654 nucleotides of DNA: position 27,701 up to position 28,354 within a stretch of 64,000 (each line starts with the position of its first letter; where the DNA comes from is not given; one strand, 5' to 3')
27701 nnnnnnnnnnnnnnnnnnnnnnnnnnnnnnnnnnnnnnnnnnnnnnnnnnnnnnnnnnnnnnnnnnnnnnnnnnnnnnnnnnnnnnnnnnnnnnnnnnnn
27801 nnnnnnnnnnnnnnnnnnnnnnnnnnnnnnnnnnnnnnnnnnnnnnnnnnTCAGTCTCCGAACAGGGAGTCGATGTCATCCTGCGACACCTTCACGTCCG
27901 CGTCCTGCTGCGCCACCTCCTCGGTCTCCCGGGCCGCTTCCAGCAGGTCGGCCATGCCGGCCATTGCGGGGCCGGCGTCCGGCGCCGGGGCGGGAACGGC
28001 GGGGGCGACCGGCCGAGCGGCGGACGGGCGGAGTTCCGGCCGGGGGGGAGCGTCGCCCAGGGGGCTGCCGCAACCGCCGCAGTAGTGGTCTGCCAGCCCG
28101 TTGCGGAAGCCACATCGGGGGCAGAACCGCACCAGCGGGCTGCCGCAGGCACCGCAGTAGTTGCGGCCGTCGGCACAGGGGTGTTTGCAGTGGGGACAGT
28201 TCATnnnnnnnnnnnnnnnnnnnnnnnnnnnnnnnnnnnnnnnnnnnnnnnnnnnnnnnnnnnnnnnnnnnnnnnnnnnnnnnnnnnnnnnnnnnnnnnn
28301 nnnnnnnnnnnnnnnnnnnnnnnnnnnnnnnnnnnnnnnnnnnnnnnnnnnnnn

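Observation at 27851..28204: Double zinc-ribbon protein ending in a CheY-P docking-like peptide (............)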

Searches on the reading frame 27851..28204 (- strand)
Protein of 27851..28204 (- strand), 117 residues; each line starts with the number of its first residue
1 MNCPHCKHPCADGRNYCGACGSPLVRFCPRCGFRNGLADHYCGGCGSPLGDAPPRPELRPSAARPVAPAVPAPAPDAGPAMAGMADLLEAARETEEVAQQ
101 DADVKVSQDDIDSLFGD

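Call 3: search_protein_families(library=pfam, proteins=[window:27851-28204:-], max_evalue=0.01)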
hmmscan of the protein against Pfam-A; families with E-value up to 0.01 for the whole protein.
window:27851-28204:- (117 aa): 2 families
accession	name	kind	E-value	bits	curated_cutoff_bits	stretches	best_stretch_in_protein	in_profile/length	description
PF12773.13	DZR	-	6.1e-09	36.3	27.3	1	3-46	1-45/45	Double zinc ribbon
PF13240.11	Zn_Ribbon_1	-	3.6e-07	30.2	25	2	27-49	1-23/23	zinc-ribbon domain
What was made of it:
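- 27851..28204 (-): Gene for the 117-aa double-zinc-ribbon protein with a FliM_N/CheZ_C-like C-terminal tail. Pfam DZR (call 3).
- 28067..28198 (-): Double zinc ribbon, residues 3-46 (8 conserved Cys plus N10, R14, F33, N35, D39, GGCG). PF12773 at 36.3 bits (call 3).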

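Call 5: find_homologous_proteins(query=window:27851-28204:-, max_evalue=0.001)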
Query window:27851-28204:- (117 aa): 53 proteins with E <= 0.001 among 99 candidates.
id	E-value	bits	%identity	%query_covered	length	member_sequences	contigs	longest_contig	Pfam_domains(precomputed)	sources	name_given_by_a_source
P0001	7.2e-74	264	100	100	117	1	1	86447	PF13240.12,PF12773.14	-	-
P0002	2.3e-52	195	77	100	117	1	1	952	PF12773.14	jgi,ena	-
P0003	7.9e-52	193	74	100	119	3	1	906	PF13240.12,PF12773.14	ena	-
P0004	1.8e-47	179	73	100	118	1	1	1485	PF13240.12,PF12773.14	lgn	-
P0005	3.6e-43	165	69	100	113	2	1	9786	PF13240.12,PF12773.14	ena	-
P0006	1.2e-36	144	61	100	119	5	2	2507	PF13240.12,PF12773.14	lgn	-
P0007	9.8e-33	131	57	99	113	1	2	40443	PF12773.14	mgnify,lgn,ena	mgnify:CR=1 FL=1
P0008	1.1e-31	128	53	100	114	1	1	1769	PF12773.14,PF13248.12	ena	-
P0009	1.5e-31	127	54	100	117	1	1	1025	PF13240.12,PF12773.14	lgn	-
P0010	2.1e-31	127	57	99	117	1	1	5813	PF12773.14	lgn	-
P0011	4.3e-30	123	58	100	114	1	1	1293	PF13240.12,PF12773.14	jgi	-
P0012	7.9e-30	122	55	100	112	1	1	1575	PF13240.12,PF12773.14,PF00641.24,PF13248.12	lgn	-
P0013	1.8e-29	121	55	100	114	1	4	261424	PF13240.12,PF12773.14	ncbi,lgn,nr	ncbi:MAG: zinc ribbon domain-containing protein [Deltaproteobacteria bacterium]|nr:zinc ribbon domai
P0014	2.3e-28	117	49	100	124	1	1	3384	PF12773.14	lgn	-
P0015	3.1e-27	113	49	99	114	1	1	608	PF13240.12,PF12773.14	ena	-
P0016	1.0e-26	112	54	100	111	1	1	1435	PF12773.14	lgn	-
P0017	1.0e-26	112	52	99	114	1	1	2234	PF13240.12,PF12773.14,PF00641.24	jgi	jgi:hypothetical protein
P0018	1.8e-26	111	49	100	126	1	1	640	PF12773.14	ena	-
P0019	3.1e-26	110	53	100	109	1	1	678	PF12773.14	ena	-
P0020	3.7e-26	110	49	100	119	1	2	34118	PF13240.12,PF12773.14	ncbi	-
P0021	4.2e-26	110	51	100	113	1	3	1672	PF13240.12,PF12773.14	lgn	-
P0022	4.7e-26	109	56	100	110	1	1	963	PF13240.12,PF12773.14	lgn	-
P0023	6.5e-26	109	50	100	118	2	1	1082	PF12773.14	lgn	-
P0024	1.4e-25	108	52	100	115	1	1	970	PF13240.12,PF12773.14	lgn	-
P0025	1.6e-25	108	50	100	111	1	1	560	PF13240.12,PF12773.14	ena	-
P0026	4.0e-25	106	54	100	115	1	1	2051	PF13240.12,PF12773.14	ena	-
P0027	5.1e-25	106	48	100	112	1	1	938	PF13240.12,PF12773.14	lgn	-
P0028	9.8e-25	105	50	100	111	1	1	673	PF13240.12,PF12773.14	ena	-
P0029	1.1e-24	105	48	100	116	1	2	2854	PF13240.12,PF12773.14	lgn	-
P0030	1.3e-24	105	46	100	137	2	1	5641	PF13240.12,PF12773.14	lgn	-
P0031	1.5e-24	105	50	100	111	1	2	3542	PF13240.12,PF12773.14,PF13248.12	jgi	jgi:hypothetical protein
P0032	2.5e-24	104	49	100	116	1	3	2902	PF13240.12,PF12773.14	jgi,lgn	jgi:hypothetical protein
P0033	3.6e-24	103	50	100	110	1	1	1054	PF13240.12,PF12773.14,PF13248.12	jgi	jgi:hypothetical protein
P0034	4.7e-24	103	51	100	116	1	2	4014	PF13240.12,PF12773.14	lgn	-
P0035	9.9e-24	102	42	100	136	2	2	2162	PF13240.12,PF12773.14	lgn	-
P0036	1.0e-23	102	51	100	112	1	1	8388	PF13240.12,PF12773.14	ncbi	-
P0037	1.1e-23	102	51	100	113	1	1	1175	PF13240.12,PF12773.14,PF13248.12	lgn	-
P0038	1.6e-23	101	47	99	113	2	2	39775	PF13240.12,PF12773.14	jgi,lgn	-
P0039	1.9e-23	101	47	100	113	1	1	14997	PF13240.12,PF12773.14,PF00641.24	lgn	-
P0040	9.4e-23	99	50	100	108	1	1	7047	PF13240.12,PF12773.14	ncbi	-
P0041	1.1e-22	99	50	100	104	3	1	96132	PF13240.12,PF12773.14,PF00641.24,PF13248.12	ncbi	-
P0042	3.0e-21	94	51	100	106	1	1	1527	PF13240.12,PF12773.14,PF13248.12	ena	-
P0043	3.9e-21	94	47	100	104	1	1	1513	PF13240.12,PF12773.14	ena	-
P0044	1.1e-20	92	44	100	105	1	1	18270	PF13240.12,PF12773.14,PF00641.24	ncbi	-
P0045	4.1e-20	90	47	100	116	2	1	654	PF13240.12,PF12773.14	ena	-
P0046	1.5e-11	63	37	98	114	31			PF12773.14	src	-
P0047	5.1e-9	54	39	88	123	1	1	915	PF12773.14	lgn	-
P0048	1.2e-8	53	38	100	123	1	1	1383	PF12773.14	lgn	-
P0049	2.4e-8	52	37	98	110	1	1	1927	-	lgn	-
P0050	2.3e-7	49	39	88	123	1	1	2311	PF12773.14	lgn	-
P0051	1.8e-5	43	37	98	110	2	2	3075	-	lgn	-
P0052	3.6e-4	39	38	99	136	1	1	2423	PF12773.14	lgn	-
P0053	5.2e-4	38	34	88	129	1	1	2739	-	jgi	jgi:hypothetical protein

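Call 8: find_encoding_contigs(protein=P0013, flank=8000, max_places=2)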
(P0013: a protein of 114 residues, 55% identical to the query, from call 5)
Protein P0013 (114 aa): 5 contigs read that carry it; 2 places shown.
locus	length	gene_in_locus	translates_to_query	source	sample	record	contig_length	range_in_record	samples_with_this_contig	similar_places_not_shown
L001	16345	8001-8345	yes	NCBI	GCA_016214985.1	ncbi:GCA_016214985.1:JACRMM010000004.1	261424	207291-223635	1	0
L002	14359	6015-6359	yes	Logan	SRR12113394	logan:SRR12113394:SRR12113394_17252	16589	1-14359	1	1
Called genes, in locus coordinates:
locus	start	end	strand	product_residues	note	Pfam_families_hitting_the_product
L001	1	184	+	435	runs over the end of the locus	PF19425:Csd3_N2, PF01551:Peptidase_M23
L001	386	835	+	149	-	PF02580:Tyr_Deacylase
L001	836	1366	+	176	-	PF11969:DcpS_C, PF01230:HIT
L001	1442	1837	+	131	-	PF06305:LapA_dom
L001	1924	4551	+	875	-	PF01624:MutS_I, PF05188:MutS_II, PF05192:MutS_III, PF05190:MutS_IV, PF00488:MutS_V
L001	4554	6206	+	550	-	-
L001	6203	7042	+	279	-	-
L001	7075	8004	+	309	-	PF00072:Response_reg, PF00990:GGDEF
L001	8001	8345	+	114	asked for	PF12773:DZR, PF13240:Zn_Ribbon_1 (faint)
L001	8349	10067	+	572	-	PF05157:MshEN, PF00437:T2SSE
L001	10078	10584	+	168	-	PF13690:CheX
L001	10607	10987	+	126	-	PF00072:Response_reg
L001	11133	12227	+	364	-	-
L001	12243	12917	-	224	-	PF13386:DsbD_2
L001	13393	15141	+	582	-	PF05736:OprF, PF13505:OMP_b-brl, PF00691:OmpA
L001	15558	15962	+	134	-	-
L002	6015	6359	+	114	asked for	PF12773:DZR, PF13240:Zn_Ribbon_1 (faint)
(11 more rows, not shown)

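Call 9: find_encoding_contigs(protein=P0041, flank=8000, max_places=2)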
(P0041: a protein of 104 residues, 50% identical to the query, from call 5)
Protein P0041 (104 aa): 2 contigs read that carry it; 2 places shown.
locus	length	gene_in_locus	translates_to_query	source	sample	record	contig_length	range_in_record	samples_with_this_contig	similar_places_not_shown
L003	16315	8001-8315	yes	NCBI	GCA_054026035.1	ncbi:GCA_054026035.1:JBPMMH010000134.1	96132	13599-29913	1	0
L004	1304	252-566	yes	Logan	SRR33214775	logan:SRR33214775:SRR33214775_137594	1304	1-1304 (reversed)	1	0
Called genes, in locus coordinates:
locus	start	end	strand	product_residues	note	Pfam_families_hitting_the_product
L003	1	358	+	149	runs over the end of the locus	PF02580:Tyr_Deacylase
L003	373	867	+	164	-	PF12850:Metallophos_2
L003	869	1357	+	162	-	PF04677:CwfJ_C_1 (weak), PF11969:DcpS_C, PF01230:HIT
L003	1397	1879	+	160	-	PF06305:LapA_dom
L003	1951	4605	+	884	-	PF01624:MutS_I, PF05188:MutS_II, PF05192:MutS_III, PF05190:MutS_IV, PF00488:MutS_V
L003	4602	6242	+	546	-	PF13432:TPR_16, PF14559:TPR_19, PF23914:TPR_CcmH_CycH, PF13432:TPR_16, PF14559:TPR_19, PF23914:TPR_CcmH_CycH, PF13432:TPR_16, PF13414:TPR_11, +36 more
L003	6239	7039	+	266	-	-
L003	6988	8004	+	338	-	PF00072:Response_reg, PF00990:GGDEF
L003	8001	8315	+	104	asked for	PF00641:Zn_ribbon_RanBP (faint), PF12773:DZR, PF13240:Zn_Ribbon_1 (faint), PF13248:Zn_ribbon_3 (weak)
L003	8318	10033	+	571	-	PF05157:MshEN, PF00437:T2SSE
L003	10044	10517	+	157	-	PF13690:CheX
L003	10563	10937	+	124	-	PF00072:Response_reg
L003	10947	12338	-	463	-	PF01368:DHH, PF02272:DHHA1 (weak)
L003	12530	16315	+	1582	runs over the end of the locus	PF04357:TamB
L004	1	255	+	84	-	?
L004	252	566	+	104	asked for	PF00641:Zn_ribbon_RanBP (faint), PF12773:DZR, PF13240:Zn_Ribbon_1 (faint), PF13248:Zn_ribbon_3 (weak)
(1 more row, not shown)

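Call 10: find_encoding_contigs(protein=P0051, flank=8000, max_places=3)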
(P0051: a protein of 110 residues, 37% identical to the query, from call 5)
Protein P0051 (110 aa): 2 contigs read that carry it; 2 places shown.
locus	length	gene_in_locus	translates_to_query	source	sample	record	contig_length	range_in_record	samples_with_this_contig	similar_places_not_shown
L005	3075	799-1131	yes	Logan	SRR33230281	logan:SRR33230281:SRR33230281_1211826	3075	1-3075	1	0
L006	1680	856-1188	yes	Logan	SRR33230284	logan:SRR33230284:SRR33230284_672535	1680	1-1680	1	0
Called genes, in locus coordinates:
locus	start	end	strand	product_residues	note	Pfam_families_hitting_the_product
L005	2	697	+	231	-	PF04079:SMC_ScpB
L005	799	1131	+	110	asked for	-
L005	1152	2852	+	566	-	PF13401:AAA_22 (faint), PF05157:MshEN, PF00437:T2SSE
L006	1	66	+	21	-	?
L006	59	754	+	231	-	PF04079:SMC_ScpB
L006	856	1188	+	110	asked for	-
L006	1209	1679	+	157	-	?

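Call 11: find_encoding_contigs(protein=P0053, flank=8000, max_places=3)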
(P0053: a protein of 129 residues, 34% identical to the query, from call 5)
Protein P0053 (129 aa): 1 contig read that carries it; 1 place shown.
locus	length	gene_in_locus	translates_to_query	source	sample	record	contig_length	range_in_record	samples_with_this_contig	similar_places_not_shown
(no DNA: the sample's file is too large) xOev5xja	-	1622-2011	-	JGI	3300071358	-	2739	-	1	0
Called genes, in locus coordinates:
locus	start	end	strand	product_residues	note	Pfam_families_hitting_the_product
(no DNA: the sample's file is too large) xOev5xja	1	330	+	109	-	?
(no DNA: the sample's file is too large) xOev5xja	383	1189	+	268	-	-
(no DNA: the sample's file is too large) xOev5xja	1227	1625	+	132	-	PF00072:Response_reg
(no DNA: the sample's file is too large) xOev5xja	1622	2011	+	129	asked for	-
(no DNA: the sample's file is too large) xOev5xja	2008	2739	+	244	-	?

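Call 12: find_encoding_contigs(protein=P0046, flank=8000, max_places=4)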
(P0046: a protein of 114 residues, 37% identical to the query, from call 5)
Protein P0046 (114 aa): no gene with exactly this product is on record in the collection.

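Call 13: find_related_loci(query=A1, collection=genome_contigs, flank=8000)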
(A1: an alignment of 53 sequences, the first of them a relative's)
Query A1 (117 aa) in genome_contigs; peptide patterns used: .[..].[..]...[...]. (x = any residue, [..] = any of these).
206 stretches matched a pattern; 7 encode a relative of the query (tblastn E <= 1e-3); 6 distinct loci.
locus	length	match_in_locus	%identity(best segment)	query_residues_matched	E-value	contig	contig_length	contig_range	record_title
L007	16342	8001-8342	55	1-117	2e-30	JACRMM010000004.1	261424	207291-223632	MAG: Deltaproteobacteria bacterium isolate NC_groundwater_1907_Pr3_S2p5_68_52 SR2-18-S2p5_coassembly_scaffold_52755, who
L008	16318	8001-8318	50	1-117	2e-29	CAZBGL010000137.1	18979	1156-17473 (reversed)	MAG TPA_asm: uncultured Thermodesulfobacteriota bacterium isolate binchicken_co219_402 genome assembly, contig: k141_445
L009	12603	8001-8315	47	1-117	3e-19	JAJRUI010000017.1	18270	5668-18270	MAG: Deferrisomatales bacterium isolate Dive96_bin10.171 k141_723435, whole genome shotgun sequence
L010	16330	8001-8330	33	1-115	2e-14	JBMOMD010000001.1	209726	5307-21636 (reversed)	MAG: Nitrospirota bacterium isolate Betzabe_MAG041 MAG041_1, whole genome shotgun sequence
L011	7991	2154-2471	31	1-116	1e-10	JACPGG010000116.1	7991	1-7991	MAG: Ignavibacteriales bacterium isolate NC_groundwater_381_Ag_B-0.1um_46_8 GD18-4_B1_scaffold_804438, whole genome shot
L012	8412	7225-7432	48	9-56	2e-6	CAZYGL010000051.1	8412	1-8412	MAG TPA_asm: uncultured Syntrophomonas sp. isolate binchicken_co22_216 genome assembly, contig: NODE_8360_length_8412_co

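Call 21: search_protein_families(library=ncbifam, proteins=[window:27851-28204:-], max_evalue=10)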
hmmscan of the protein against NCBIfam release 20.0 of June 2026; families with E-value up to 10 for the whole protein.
window:27851-28204:- (117 aa): 2 families
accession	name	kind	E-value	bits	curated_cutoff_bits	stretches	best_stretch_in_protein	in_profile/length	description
NF011149.0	PRK14559.1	equivalog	0.0025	16.6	374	1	2-50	3-52/642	serine/threonine phosphatase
NF045510.1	4Cys_prefix_kin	domain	0.0078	16.4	24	2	3-24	7-26/26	4-Cys prefix domain-containing protein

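Call 36: search_protein_representatives(alignment_id=A1)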
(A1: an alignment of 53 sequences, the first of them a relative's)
Query: 53 sequences, 117 profile positions. Proteins with E-value up to 0.001 (for the whole library): 16033; up to 1e-10: 1371; up to 1e-30: 9. The best 150 are listed.
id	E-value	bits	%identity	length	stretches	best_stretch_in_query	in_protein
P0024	9.1e-40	152.3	-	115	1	1-117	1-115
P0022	7.6e-38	146.1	-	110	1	1-117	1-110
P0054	1.7e-37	144.9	-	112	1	1-117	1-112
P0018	3.0e-36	140.9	-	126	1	1-117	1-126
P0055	1.4e-34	135.5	-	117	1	1-117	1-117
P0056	2.2e-33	131.7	-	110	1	1-117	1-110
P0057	6.3e-33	130.2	-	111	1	1-116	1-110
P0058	9.6e-33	129.6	-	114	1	1-117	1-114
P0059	1.4e-32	129.1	-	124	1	1-116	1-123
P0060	1.5e-30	122.5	-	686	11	1-54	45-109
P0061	3.4e-30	121.4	-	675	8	2-104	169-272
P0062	8.6e-30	120.1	-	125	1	1-116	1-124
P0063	9.5e-30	120.0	-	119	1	2-116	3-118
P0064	1.9e-27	112.5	-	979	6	2-99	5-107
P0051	3.9e-27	111.5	-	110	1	1-116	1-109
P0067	3.2e-26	108.6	-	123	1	1-116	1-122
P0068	1.2e-25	106.8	-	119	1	1-116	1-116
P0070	1.4e-25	106.5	-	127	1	2-117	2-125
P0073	6.6e-25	104.3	-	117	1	1-116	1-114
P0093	1.3e-22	96.9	-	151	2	1-77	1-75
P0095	1.7e-22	96.6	-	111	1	1-116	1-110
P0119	3.3e-21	92.4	-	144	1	2-117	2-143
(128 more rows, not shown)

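Call 44: find_related_loci(query=A4, collection=metagenome_contigs, flank=7000)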
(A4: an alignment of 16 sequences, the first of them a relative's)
Query A4 (129 aa) in metagenome_contigs; peptide patterns used: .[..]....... (x = any residue, [..] = any of these).
417 stretches matched a pattern; 23 encode a relative of the query (tblastn E <= 1e-3); 23 distinct loci.
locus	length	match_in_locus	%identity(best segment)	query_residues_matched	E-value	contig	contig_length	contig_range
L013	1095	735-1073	45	9-127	1e-22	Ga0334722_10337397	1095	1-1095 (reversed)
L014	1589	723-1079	41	5-126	1e-21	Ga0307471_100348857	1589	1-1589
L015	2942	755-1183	38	5-126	5e-17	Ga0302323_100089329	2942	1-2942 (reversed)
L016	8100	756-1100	39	5-126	1e-16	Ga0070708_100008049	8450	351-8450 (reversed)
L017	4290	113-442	39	1-127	6e-16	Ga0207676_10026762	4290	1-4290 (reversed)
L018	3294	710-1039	39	1-127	4e-16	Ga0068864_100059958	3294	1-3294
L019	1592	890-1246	40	5-126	5e-16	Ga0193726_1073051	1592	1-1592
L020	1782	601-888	37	5-127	8e-16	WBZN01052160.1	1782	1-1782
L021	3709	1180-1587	35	5-126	1e-15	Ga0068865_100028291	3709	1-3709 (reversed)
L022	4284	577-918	42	1-127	2e-15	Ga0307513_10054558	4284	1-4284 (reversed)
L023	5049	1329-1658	40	5-126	7e-15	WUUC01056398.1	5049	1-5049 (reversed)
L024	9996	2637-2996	40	4-128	4e-14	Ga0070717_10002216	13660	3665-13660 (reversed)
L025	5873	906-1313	34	5-129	1e-13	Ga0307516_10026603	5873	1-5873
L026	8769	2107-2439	35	5-126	4e-13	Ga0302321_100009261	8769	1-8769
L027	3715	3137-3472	35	4-129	4e-13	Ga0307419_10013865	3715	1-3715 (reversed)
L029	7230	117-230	66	90-127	3e-12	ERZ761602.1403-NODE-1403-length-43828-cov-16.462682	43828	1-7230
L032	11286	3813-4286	34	1-126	8e-11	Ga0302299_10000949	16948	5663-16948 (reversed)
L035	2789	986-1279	33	5-126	1e-8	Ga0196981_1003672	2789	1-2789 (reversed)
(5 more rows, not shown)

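Call 47: search_protein_families(library=pfam, proteins=[L016:2784-3230:+, L016:2951-5140:+, L016:4857-8099:+, L026:3887-4633:+, L026:4602-5465:+, L029:2373-4391:+, L029:4771-5865:+, L024:4606-6867:+, L032:5611-7038:+, L024:570-1466:+], max_evalue=0.001)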
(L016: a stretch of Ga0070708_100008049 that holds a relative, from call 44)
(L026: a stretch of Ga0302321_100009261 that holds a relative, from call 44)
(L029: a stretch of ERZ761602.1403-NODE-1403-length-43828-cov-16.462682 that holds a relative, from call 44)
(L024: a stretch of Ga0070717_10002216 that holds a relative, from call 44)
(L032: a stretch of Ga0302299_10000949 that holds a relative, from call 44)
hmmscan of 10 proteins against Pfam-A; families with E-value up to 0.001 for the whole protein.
L016:2784-3230:+ (148 aa): 0 families

L016:2951-5140:+ (729 aa): 2 families
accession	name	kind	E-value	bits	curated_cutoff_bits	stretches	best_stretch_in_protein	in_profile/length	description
PF02518.31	HATPase_c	-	4.4e-18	66.2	26.4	1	589-727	8-110/111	Histidine kinase-, DNA gyrase B-, and HSP90-like ATPase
PF01627.28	Hpt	-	4.7e-10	40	24.6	1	236-317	6-83/84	Hpt domain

L016:4857-8099:+ (1081 aa): 4 families
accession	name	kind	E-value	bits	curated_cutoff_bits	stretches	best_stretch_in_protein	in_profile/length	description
PF00069.31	Pkinase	-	2.1e-39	136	31.7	1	137-400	1-257/263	Protein kinase domain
PF07714.23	PK_Tyr_Ser-Thr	-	1.6e-21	77.2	23.1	1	139-395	3-249/258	Protein tyrosine and serine/threonine kinase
PF01636.29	APH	-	1.8e-06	28.3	23.2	1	234-284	147-199/239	Phosphotransferase enzyme family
PF03109.22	ABC1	-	0.0008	19.1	22.9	0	212-289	146-221/244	ABC1 atypical kinase-like domain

L026:3887-4633:+ (248 aa): 2 families
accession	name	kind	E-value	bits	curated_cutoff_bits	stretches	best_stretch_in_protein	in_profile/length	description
PF13690.11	CheX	-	4.1e-10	40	27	1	123-199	1-72/94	Chemotaxis phosphatase CheX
PF04509.17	CheC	-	5.2e-06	26.7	22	1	168-198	4-35/38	CheC-like family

L026:4602-5465:+ (287 aa): 0 families

L029:2373-4391:+ (672 aa): 2 families
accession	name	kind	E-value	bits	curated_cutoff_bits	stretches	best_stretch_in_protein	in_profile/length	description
PF02518.31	HATPase_c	-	8.5e-13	49.2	26.4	1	528-661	7-108/111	Histidine kinase-, DNA gyrase B-, and HSP90-like ATPase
PF01627.28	Hpt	-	1.7e-10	41.4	24.6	1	170-249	7-82/84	Hpt domain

L029:4771-5865:+ (364 aa): 1 family
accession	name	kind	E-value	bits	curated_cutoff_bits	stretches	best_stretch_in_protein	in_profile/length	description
PF13620.12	CarboxypepD_reg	-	4.1e-06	27.5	32.3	0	134-202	1-59/82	Carboxypeptidase regulatory-like domain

L024:4606-6867:+ (753 aa): 8 families
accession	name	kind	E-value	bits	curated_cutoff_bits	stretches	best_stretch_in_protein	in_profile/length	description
PF00990.26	GGDEF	-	3.8e-38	131.2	23.8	1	599-750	2-161/161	Diguanylate cyclase, GGDEF domain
PF08448.16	PAS_4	-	1.9e-24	86.4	23.1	3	211-329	1-110/110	PAS fold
PF00989.32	PAS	-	1.3e-19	70.7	22.6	2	477-584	3-113/113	PAS fold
PF01590.32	GAF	-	6.8e-17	62.7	22.4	1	57-189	2-131/133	GAF domain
PF13426.13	PAS_9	-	1.4e-15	57.8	27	1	216-326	2-103/103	PAS domain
PF13188.13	PAS_8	-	1.9e-14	53.4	21.8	1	476-536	2-59/65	PAS domain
PF13185.12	GAF_2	-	1.8e-11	44.8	28.6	1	56-187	3-131/136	GAF domain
PF12860.13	PAS_7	-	4.1e-11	43.5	27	1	481-588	1-111/115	PAS fold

L032:5611-7038:+ (475 aa): 0 families

L024:570-1466:+ (298 aa): 1 family
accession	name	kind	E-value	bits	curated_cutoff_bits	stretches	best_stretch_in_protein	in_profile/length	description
PF04513.17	Baculo_PEP_C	-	0.00076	20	38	0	147-239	2-91/140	Baculovirus polyhedron envelope protein, PEP, C terminus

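Call 59: predict_structure(alignment_id=A1)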
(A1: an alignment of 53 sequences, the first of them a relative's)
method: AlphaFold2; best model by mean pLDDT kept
length: 117 residues; sequences in the alignment: 53
mean_pLDDT: 75.0   pTM: 0.42
mean pLDDT of the five models: 75.0, 72.9, 71.8, 71.7, 71.6
residues with pLDDT >= 90: 42; 70-90: 29; 50-70: 28; < 50: 18
segments of 3 or more residues with pLDDT < 50: 57-66, 75-78
pLDDT, mean of each block of 10 residues (from residue 1): 92 92 94 93 94 53 46 51 70 65 73 79
secondary structure, 60 per line:
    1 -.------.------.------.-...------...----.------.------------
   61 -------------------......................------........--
elements in order: E25-27 E34-36 H80-101 H108-115
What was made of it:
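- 28067..28198 (-): AF2 pLDDT 92-94 (call 59).
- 27968..28066 (-): Pro/Ala-rich linker, residues 47-79, variable in length and sequence. AF2 pLDDT 46-53 with no secondary structure (call 59).
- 27902..27967 (-): Predicted helix, residues 80-101. It carries the remnant (MADLL) of a second family-wide motif, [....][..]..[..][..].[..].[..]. AF2 helix 80-101, pLDDT 65-70 (call 59).
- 27854..27889 (-): C-terminal docking-like peptide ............, residues 106-117. AF2 helix 108-115 (call 59).
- On CheY-P docking peptides of the FliM_N / CheZ_C class: The linker has pLDDT of about 50 or less, and a helix is predicted at 108-115 (call 59).
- Closest known: FliM / FliY N-terminal EIDAL. Same: Sits at a protein terminus on a flexible segment and is predicted to be helical (call 59).
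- AF2 predicts a folded ribbon, a disordered linker, and a terminal helix at 108-115 (call 59).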
